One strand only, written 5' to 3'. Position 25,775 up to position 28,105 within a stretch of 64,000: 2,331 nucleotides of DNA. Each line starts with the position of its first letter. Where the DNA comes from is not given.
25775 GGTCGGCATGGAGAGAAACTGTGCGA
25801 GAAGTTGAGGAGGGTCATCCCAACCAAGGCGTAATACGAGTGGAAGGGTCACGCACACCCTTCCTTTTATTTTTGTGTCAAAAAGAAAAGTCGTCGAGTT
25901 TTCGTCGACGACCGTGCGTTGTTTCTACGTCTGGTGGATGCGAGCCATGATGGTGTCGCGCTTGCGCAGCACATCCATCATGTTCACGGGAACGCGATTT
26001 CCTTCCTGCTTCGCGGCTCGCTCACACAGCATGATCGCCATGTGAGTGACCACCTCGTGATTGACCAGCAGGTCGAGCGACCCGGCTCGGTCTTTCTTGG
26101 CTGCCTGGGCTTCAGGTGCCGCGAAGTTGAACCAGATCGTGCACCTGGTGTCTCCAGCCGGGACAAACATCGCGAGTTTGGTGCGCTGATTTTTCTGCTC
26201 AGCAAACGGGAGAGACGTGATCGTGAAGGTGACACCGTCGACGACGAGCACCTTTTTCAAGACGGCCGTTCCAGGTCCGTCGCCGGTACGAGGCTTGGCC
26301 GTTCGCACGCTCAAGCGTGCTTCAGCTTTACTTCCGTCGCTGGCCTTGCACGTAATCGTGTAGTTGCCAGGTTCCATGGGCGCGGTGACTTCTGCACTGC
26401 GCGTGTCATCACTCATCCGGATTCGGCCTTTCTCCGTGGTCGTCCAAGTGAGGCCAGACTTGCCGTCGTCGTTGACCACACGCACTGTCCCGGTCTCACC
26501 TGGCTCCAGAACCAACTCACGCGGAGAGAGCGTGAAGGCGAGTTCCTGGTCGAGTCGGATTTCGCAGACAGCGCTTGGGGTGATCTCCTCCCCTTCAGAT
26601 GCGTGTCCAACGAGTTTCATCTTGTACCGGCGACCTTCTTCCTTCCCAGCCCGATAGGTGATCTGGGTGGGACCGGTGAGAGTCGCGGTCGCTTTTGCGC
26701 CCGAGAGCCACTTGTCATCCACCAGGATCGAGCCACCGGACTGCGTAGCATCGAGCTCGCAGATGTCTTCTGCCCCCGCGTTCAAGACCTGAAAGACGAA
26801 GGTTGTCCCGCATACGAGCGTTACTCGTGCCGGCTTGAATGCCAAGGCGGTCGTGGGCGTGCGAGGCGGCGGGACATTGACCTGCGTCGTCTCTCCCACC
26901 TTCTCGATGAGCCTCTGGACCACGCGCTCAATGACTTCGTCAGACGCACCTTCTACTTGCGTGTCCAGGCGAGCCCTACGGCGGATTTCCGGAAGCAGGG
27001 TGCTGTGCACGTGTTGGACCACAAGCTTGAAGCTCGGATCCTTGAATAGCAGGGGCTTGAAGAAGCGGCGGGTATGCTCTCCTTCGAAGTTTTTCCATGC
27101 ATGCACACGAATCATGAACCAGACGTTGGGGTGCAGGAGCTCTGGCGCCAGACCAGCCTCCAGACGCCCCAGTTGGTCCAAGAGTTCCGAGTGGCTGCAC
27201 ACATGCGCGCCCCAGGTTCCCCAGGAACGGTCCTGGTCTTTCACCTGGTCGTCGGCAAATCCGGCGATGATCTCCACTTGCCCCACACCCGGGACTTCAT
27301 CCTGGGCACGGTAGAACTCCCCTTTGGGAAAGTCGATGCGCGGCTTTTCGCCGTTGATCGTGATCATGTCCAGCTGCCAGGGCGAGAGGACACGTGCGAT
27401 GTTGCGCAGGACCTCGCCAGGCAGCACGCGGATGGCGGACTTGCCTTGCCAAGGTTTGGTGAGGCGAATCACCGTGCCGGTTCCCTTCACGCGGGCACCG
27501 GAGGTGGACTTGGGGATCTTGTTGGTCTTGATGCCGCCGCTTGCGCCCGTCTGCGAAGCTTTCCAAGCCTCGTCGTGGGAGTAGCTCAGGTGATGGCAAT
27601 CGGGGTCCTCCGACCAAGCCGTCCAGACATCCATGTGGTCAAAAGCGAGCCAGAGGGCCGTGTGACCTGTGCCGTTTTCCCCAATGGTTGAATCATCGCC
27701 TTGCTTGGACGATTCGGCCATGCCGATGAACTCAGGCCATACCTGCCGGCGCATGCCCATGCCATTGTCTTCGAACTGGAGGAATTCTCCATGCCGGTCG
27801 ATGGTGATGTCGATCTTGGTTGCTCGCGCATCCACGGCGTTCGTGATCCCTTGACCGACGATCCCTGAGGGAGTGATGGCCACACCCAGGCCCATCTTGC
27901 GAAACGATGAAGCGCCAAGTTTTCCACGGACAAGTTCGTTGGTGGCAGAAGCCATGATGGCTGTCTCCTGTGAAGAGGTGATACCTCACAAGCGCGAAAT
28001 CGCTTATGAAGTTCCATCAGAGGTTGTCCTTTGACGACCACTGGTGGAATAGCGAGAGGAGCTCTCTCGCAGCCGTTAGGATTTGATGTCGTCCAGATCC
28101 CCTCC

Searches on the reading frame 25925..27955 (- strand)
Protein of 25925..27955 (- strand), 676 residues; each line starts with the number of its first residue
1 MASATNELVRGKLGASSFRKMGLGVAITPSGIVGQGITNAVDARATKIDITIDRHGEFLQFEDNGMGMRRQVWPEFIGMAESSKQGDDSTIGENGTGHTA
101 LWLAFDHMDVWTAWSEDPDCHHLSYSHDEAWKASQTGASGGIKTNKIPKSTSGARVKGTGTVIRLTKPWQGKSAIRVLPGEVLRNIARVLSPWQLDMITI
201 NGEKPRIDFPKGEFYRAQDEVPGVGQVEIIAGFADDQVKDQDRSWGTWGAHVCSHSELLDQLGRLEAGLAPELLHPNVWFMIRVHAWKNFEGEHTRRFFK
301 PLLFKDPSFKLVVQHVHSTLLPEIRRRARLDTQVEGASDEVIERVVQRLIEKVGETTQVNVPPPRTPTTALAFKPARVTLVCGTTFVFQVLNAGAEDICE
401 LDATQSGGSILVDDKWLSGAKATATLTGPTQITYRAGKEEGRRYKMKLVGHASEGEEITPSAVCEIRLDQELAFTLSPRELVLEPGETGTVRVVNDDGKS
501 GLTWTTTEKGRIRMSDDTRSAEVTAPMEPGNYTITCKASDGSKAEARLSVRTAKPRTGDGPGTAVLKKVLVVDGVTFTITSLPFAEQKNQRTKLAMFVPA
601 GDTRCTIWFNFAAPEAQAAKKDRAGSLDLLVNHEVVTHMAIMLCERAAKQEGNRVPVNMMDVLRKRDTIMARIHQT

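Call 9: search_protein_families(library=pfam, proteins=[window:25925-27955:-], max_evalue=0.1)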
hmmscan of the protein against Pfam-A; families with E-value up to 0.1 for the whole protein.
window:25925-27955:- (676 aa): 3 families
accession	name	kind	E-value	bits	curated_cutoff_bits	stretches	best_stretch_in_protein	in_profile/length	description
PF13589.12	HATPase_c_3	-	1.4e-09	38.5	25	1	35-135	9-118/137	Histidine kinase-, DNA gyrase B-, and HSP90-like ATPase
PF02518.31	HATPase_c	-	0.001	19.9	26.4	1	32-97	9-74/111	Histidine kinase-, DNA gyrase B-, and HSP90-like ATPase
PF13473.12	Cupredoxin_1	-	0.0069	16.8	27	0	475-538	31-94/104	Cupredoxin-like domain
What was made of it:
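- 25925..27955 (-): GHKL ATPase (676 aa), the second cistron. N-terminal Bergerat fold (N39, D63xGxG67, G92xxGxG97) with Gln35 at the general-base position. Conserved middle region. Two Ig-like domains at about 375-560. Pfam HATPase_c_3 at E = 1.4e-9 (call 9).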

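Call 10: search_protein_families(library=padloc, proteins=[window:25925-27955:-], max_evalue=0.1)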
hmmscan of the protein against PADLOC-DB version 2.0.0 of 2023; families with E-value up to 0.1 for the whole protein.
window:25925-27955:- (676 aa): 0 families

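Call 14: search_protein_families(library=ncbifam, proteins=[window:25925-27955:-], max_evalue=0.1)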
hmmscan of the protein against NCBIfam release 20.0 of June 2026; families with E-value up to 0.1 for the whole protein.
window:25925-27955:- (676 aa): 10 families
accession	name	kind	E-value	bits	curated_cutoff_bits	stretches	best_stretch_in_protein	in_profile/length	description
NF047352.1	P_loop_sacsin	domain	4.5e-07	30.2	50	1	37-109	8-78/80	sacsin N-terminal ATP-binding-like domain-containing protein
NF050001.1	restrict_BbrUII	equivalog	4.4e-05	22.2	550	1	34-167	26-166/659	BbrUII/HgiDII family restriction enzyme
NF000952.0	PRK00095.2-2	subfamily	0.00015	20.4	840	1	28-70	22-65/623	DNA mismatch repair endonuclease MutL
TIGR00585.2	mutl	equivalog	0.00043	19.3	180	1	38-71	30-64/555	DNA mismatch repair endonuclease MutL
NF000948.0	PRK00095.1-1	equivalog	0.00054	19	701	1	29-71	23-66/625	DNA mismatch repair endonuclease MutL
NF000953.0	PRK00095.2-4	equivalog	0.002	17.1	693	1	29-71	23-66/611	DNA mismatch repair endonuclease MutL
NF000950.0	PRK00095.1-3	equivalog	0.0052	15.2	756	1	28-70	23-66/641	DNA mismatch repair endonuclease MutL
NF000951.0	PRK00095.2-1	equivalog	0.0081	14.9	391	1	32-73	28-69/559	DNA mismatch repair endonuclease MutL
NF003555.1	PRK05218.1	equivalog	0.03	12.8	371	1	42-82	55-96/614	molecular chaperone HtpG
NF000949.0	PRK00095.1-2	equivalog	0.075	12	750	0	29-71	27-70/634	DNA mismatch repair endonuclease MutL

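Call 15: search_protein_families(library=phrogs, proteins=[window:25925-27955:-], max_evalue=0.1)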
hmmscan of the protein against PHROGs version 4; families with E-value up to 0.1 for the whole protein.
window:25925-27955:- (676 aa): 1 family
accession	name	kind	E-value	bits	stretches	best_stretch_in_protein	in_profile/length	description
phrog_6203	-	unknown function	0.0012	18.5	1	37-70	34-67/644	-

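Call 16: search_solved_structures(query=window:25925-27955:-, max_evalue=1)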
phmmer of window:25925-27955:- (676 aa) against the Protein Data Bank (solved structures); distinct sequences matched with E-value up to 1: 16.
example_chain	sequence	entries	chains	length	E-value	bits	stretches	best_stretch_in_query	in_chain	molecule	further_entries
1b63_A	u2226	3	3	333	0.003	19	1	26-71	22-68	MUTL | DNA mismatch repair protein mutL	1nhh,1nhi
1nhj_A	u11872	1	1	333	0.003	19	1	26-71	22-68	DNA mismatch repair protein mutL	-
1bkn_A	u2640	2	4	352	0.0033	18.8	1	26-71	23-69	MUTL | DNA mismatch repair protein MutL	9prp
1b62_A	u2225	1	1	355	0.0034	18.8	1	26-71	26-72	PROTEIN (MUTL)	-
7aib_C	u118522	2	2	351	0.0044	18.4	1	26-71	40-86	DNA mismatch repair protein MutL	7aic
5akb_C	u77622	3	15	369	0.0047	18.3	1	26-71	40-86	DNA MISMATCH REPAIR PROTEIN MUTL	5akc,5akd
7p8v_A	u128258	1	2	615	0.0077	17.6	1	26-71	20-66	DNA mismatch repair protein MutL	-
4p7a_A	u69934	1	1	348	0.033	15.6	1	22-78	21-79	DNA mismatch repair protein Mlh1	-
4hx9_A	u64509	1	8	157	0.078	14.3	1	121-215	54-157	Nucleoside deoxyribosyltransferase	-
5x9y_C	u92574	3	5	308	0.11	13.9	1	27-73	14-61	DNA mismatch repair protein MutL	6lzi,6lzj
6lzk_A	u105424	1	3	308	0.11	13.9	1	27-73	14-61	DNA mismatch repair protein MutL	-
9n2k_A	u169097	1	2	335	0.27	12.5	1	21-88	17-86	DNA mismatch repair protein MutL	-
6cdi_r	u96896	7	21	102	0.42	11.9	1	471-513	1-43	VRC03 light chain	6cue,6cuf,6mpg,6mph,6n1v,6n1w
9cdi_A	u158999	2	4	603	0.88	10.8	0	31-100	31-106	ATPase MORC2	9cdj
5of9_A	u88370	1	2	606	0.89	10.8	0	31-100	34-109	MORC family CW-type zinc finger protein 2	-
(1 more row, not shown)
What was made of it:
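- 25925..27955 (-): MutL N-terminus in PDB at E = 0.003 (call 16).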

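Call 33: find_related_loci(query=A2, collection=genome_contigs, flank=10000)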
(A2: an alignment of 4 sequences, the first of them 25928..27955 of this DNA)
Query A2 (676 aa) in genome_contigs; peptide patterns used: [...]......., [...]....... (x = any residue, [..] = any of these).
44 stretches matched a pattern, but none encodes a relative of the query by tblastn (E <= 1e-3).

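Call 35: find_related_loci(query=A2, collection=metagenome_contigs, flank=10000)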
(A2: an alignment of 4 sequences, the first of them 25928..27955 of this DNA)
Query A2 (676 aa) in metagenome_contigs; peptide patterns used: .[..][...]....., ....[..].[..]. (x = any residue, [..] = any of these).
186 stretches matched a pattern; 1 encode a relative of the query (tblastn E <= 1e-3); 1 distinct loci.
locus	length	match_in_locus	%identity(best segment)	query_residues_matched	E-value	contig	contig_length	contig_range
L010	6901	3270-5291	65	1-674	0e+0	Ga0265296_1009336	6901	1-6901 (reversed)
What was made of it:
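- Tried and rejected: The JGI metagenome scan returned only the already known contig (call 35).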

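Call 53: search_protein_representatives(protein=window:25928-27955:-)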
Query: 676 residues. Proteins with E-value up to 0.001 (for the whole library): 63; up to 1e-10: 20; up to 1e-30: 5. The best 63 are listed.
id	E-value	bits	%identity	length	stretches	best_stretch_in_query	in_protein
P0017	0.0e+00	1225.9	80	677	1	1-675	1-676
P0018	6.7e-86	305.3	33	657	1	9-645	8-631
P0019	7.2e-78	278.8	34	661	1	13-644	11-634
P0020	3.0e-49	184.2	39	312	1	364-673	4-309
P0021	2.7e-47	177.8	30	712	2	28-358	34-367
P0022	8.9e-24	100.1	29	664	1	13-536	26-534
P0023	1.0e-23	99.9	28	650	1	20-640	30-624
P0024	2.9e-21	91.8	25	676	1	28-539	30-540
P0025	2.9e-18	81.9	26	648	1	33-565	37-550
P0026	9.3e-18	80.2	27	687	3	34-337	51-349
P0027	7.8e-15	70.5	28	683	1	31-524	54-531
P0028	1.0e-14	70.1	29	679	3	33-275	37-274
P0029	2.8e-14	68.7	29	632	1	33-644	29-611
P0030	1.1e-13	66.7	28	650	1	33-561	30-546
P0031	9.1e-13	63.7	25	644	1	34-511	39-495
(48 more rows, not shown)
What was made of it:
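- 25925..27955 (-): 63 representatives in 1.84 billion proteins, nearly all 630-710 aa (call 53).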

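Call 56: search_protein_families(library=pfam, alignment_id=A8, max_evalue=0.01)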
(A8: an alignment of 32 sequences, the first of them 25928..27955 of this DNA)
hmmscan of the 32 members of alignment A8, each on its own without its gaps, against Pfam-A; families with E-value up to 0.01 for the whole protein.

A. member 1, window:25928-27955:- (676 aa): 3 families
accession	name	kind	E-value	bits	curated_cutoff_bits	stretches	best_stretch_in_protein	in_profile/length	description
PF13589.12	HATPase_c_3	-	1.4e-09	38.5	25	1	35-135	9-118/137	Histidine kinase-, DNA gyrase B-, and HSP90-like ATPase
PF02518.31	HATPase_c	-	0.001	19.9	26.4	1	32-97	9-74/111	Histidine kinase-, DNA gyrase B-, and HSP90-like ATPase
PF13473.12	Cupredoxin_1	-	0.0069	16.8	27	0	475-538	31-94/104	Cupredoxin-like domain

B. families by the number of members that match (of 32 scanned): 10 families
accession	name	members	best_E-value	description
PF13589.12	HATPase_c_3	32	2.2e-14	Histidine kinase-, DNA gyrase B-, and HSP90-like ATPase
PF02518.31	HATPase_c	19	4.7e-08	Histidine kinase-, DNA gyrase B-, and HSP90-like ATPase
PF13473.12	Cupredoxin_1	3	0.001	Cupredoxin-like domain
PF02368.24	Big_2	1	0.0019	Bacterial Ig-like domain (group 2)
PF20418.3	Herpes_gE_N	1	0.002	Alphaherpesvirus glycoprotein E N-terminal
PF00627.37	UBA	1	0.0032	UBA/TS-N domain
PF22352.2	K319L-like_PKD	1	0.0052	K319L-like, PKD domain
PF22562.2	UBA_7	1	0.0057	UBA-like domain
PF22544.2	HYDIN_VesB_CFA65-like_Ig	1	0.0071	HYDIN/CFA65/VesB-like, Ig-like domain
PF22067.2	Cep192_D3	1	0.0081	Cep192 domain 3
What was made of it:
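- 25925..27955 (-): Weak Big_2 and Cupredoxin hits (call 56).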

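Call 57: search_protein_families(library=padloc, alignment_id=A8, max_evalue=0.01)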
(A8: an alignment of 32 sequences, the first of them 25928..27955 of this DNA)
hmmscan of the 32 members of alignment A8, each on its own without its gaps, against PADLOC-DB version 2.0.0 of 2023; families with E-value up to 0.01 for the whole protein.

A. member 1, window:25928-27955:- (676 aa): 0 families

B. families by the number of members that match (of 32 scanned): 9 families
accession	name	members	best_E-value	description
PDLC03968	TmtA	10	1.6e-07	-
PDLC03970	TmtA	5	1.4e-06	-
PDLC03972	TmtA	4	1.6e-06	-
PDLC03964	TmtA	3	0.0021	-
PDLC03966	TmtA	2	3.3e-05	-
PDLC03485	REase_II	2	0.0018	Type II restriction enzyme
PDLC03965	TmtA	2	0.0027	-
PDLC02204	MzaB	1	6.8e-05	-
PDLC03971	TmtA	1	6.8e-05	-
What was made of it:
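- Closest known: Tiamat. Same: 10 of 32 members of the wider GHKL family give weak TmtA hits, best E = 1.6e-7 (call 57).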

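Call 60: find_related_loci(query=A9, collection=genome_contigs, flank=10000)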
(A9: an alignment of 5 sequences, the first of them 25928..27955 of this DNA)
Query A9 (676 aa) in genome_contigs; peptide patterns used: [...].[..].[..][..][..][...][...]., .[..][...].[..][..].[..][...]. (x = any residue, [..] = any of these).
60 stretches matched a pattern, but none encodes a relative of the query by tblastn (E <= 1e-3).

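Call 61: find_related_loci(query=A9, collection=viral_contigs, flank=10000)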
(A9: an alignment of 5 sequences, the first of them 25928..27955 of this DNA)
Query A9 (676 aa) in viral_contigs; peptide patterns used: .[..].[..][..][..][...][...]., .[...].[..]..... (x = any residue, [..] = any of these).
37 stretches matched a pattern, but none encodes a relative of the query by tblastn (E <= 1e-3).
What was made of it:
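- Tried and rejected: Two scans of GTDB representative genomes and one IMG/VR scan with GHKL alignments found no relatives (calls 33, 60, 61).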

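Call 62: list_cluster_members(proteins=[P0018, P0019, P0021, P0022, P0023, P0024, P0025, P0026, P0027, P0029])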
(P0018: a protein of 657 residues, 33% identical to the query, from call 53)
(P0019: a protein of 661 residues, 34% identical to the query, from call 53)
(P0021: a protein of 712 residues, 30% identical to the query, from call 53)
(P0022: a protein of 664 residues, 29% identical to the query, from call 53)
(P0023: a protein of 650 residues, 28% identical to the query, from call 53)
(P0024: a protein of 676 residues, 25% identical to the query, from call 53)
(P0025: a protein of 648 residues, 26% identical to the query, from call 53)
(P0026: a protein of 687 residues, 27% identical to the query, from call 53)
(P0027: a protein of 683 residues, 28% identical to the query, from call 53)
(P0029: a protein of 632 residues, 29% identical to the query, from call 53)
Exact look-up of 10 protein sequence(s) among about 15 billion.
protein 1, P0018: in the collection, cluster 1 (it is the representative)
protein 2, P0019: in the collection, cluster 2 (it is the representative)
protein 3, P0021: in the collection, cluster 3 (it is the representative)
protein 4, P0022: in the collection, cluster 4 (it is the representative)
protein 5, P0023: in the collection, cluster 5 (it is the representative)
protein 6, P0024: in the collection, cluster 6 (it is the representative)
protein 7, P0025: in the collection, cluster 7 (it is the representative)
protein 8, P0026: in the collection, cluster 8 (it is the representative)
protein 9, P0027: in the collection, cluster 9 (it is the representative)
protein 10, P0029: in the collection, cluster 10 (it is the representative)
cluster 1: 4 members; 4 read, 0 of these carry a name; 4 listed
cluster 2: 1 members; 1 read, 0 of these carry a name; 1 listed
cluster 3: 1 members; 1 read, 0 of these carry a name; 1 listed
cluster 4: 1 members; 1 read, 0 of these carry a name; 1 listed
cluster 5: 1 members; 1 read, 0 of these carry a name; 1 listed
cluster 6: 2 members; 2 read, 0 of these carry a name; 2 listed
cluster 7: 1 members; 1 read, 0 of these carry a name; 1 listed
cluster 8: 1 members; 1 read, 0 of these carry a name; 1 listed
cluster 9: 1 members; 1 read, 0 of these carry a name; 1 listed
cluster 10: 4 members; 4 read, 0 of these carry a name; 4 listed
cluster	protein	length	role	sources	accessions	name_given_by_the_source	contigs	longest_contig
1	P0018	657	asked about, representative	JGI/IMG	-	-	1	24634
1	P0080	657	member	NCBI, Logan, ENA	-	-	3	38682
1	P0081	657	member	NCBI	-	-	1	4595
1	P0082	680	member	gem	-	-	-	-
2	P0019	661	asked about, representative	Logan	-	-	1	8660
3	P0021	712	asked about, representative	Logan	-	-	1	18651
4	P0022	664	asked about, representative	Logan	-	-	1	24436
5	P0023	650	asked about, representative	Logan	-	-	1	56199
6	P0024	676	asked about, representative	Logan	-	-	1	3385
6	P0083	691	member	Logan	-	-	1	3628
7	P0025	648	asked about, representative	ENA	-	-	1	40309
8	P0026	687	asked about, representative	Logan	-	-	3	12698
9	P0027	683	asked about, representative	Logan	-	-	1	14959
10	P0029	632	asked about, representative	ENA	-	-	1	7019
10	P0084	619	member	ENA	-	-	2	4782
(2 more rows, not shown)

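Call 63: find_encoding_contigs(protein=P0018, flank=10000, max_places=1)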
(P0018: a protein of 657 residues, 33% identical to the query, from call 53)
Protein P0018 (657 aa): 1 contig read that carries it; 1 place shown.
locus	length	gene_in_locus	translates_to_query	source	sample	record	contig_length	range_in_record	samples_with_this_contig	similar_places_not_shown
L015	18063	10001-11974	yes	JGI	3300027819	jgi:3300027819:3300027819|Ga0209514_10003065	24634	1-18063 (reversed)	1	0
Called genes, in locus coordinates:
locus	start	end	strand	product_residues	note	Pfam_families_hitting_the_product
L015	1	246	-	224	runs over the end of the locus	PF01255:Prenyltransf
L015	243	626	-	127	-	-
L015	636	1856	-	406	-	PF01476:LysM, PF23473:LysM3_LYK4_5 (faint), PF01476:LysM, PF01551:Peptidase_M23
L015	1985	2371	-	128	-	PF01050:MannoseP_isomer, PF07883:Cupin_2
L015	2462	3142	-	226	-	PF01351:RNase_HII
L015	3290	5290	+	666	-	PF03030:H_PPase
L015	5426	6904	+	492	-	-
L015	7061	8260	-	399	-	-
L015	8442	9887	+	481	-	-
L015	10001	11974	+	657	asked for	PF13589:HATPase_c_3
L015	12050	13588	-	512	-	-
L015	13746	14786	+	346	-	-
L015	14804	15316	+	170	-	-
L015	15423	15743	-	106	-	-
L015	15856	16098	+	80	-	PF04014:MazE_antitoxin (weak)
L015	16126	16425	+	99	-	PF01850:PIN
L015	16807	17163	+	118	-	-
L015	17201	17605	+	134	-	-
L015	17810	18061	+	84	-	?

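Call 64: find_encoding_contigs(protein=P0023, flank=10000, max_places=1)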
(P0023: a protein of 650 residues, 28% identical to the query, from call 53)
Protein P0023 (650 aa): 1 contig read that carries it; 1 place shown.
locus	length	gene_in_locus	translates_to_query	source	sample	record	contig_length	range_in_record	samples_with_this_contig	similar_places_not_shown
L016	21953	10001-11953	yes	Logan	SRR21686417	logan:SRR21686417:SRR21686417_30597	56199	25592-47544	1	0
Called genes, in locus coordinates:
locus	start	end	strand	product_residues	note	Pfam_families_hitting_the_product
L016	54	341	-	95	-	-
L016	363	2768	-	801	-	PF01588:tRNA_bind, PF03483:B3_4, PF03484:B5, PF17759:tRNA_synthFbeta, PF03147:FDX-ACB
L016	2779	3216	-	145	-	-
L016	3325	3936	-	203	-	-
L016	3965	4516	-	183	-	-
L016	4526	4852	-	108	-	-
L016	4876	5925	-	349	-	PF02912:Phe_tRNA-synt_N, PF01409:tRNA-synt_2d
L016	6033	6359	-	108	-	-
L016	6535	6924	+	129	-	-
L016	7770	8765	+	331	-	PF00579:tRNA-synt_1b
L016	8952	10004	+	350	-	-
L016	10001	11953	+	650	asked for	PF13589:HATPase_c_3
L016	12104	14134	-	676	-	-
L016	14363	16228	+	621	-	-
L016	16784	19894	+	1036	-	PF00176:SNF2-rel_dom (weak), PF13847:Methyltransf_31 (faint)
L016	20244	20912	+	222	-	-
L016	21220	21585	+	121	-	-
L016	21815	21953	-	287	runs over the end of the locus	PF01177:Asp_Glu_race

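Call 65: find_encoding_contigs(protein=P0025, flank=10000, max_places=1)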
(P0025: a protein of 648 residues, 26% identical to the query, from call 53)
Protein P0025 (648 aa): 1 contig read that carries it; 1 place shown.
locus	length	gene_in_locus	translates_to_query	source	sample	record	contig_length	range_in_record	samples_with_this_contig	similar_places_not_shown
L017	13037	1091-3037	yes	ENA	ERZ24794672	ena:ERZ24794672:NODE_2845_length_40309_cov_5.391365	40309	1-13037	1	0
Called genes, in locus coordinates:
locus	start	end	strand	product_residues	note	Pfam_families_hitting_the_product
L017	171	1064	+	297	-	-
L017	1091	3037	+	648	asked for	PF13589:HATPase_c_3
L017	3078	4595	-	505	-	-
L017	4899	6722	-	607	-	PF10412:TrwB_AAD_bind, PF12696:TraG-D_C (weak)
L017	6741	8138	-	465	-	PF26449:DUF8128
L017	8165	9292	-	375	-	PF04545:Sigma70_r4, PF05066:HARE-HTH (faint)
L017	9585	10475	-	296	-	PF07549:Sec_GG (weak), PF02355:SecD_SecF_C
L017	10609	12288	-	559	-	PF21760:SecD_1st, PF00639:Rotamase, PF13145:Rotamase_2 (faint), PF13616:Rotamase_3, PF22599:SecDF_P1_head, PF00873:ACR_tran (weak), PF02355:SecD_SecF_C, PF03176:MMPL (weak)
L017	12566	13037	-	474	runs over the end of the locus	PF01839:FG-GAP (weak), PF13517:FG-GAP_3, PF03734:YkuD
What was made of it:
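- Distant relatives sit in other contexts, next to an SNF2-methyltransferase gene or a TraG-like gene (calls 64, 65).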

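Call 68: search_protein_families(library=pfam, proteins=[L016:8952-10004:+, L017:171-1064:+, L016:12104-14134:-, L016:14363-16228:+, L016:16784-19894:+, L017:3078-4595:-, L015:5426-6904:+, L015:7061-8260:-, L015:13746-14786:+, L015:14804-15316:+], max_evalue=0.05)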
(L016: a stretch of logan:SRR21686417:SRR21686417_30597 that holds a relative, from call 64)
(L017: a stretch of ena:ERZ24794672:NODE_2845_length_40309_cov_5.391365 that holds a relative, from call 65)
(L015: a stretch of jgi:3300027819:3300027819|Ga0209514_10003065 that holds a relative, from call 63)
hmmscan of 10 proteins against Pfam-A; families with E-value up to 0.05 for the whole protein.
L016:8952-10004:+ (350 aa): 0 families

L017:171-1064:+ (297 aa): 3 families
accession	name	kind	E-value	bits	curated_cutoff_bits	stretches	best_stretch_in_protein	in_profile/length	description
PF13443.12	HTH_26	-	0.00017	22.2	22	1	11-61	1-51/63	Cro/C1-type HTH DNA-binding domain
PF12844.13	HTH_19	-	0.00054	20.3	30.2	1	10-65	2-56/64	Helix-turn-helix domain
PF13560.12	HTH_31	-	0.023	15.5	27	0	11-61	5-55/64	Helix-turn-helix domain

L016:12104-14134:- (676 aa): 0 families

L016:14363-16228:+ (621 aa): 0 families

L016:16784-19894:+ (1036 aa): 5 families
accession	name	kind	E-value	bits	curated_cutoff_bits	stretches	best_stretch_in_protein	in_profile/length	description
PF00176.29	SNF2-rel_dom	-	3e-06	27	24.9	1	247-390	52-190/290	SNF2-related domain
PF13847.12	Methyltransf_31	-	1.4e-05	25.3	27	1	769-872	4-108/145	Methyltransferase domain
PF08241.18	Methyltransf_11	-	0.00014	22.9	21.2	1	773-872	1-94/95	Methyltransferase domain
PF04851.21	ResIII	-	0.0016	18.8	22.5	1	226-363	22-162/164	Type III restriction enzyme, res subunit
PF13649.12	Methyltransf_25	-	0.0064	17.6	27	1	772-869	1-97/97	Methyltransferase domain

L017:3078-4595:- (505 aa): 4 families
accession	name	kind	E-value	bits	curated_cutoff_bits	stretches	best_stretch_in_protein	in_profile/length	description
PF06419.17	COG6_N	-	0.0056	17.3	27.4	1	143-207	11-75/114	Conserved oligomeric complex COG6, N-terminal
PF08807.15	DUF1798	-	0.0069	17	25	0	159-196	20-57/108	Bacterial domain of unknown function (DUF1798)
PF14662.11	KASH_CCD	-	0.0072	16.8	43.3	1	157-291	52-178/191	Coiled-coil region of CCDC155 or KASH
PF25762.1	HAUS1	-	0.0077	16.5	40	1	203-307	100-203/236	HAUS augmin-like complex subunit 1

L015:5426-6904:+ (492 aa): 0 families

L015:7061-8260:- (399 aa): 2 families
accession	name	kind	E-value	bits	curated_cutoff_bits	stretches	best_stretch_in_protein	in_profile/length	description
PF24481.2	CT398_CC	-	0.004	17.4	27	1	306-366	106-166/180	CT398-like coiled coil hairpin domain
PF25764.1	KIF21A_4th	-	0.0064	16.6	33.1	1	299-363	94-157/183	KIF21A-like domain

L015:13746-14786:+ (346 aa): 0 families

L015:14804-15316:+ (170 aa): 1 family
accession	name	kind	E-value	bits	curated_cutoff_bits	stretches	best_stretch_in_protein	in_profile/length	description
PF06103.16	DUF948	-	0.05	14.2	37.2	0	6-42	21-57/89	Bacterial protein of unknown function (DUF948)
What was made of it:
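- On MORC / paraMORC: Only the distant locus L016 has an adjacent SNF2 + Methyltransf fusion gene (calls 64, 68).
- The L017 partner has an N-terminal HTH_26 match at E = 1.7e-4 (call 68).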

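Call 86: search_dna_similar(query=window:25928-27955:-, collection=plasmids, mode=protein, max_evalue=0.001, max_rows=15)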
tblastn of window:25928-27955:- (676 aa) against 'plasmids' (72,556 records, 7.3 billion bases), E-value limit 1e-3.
No match.

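Call 87: search_dna_similar(query=window:25928-27955:-, collection=phages, mode=protein, max_evalue=0.001, max_rows=15)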
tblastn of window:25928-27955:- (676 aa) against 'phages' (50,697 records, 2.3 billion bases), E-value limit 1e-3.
No match.
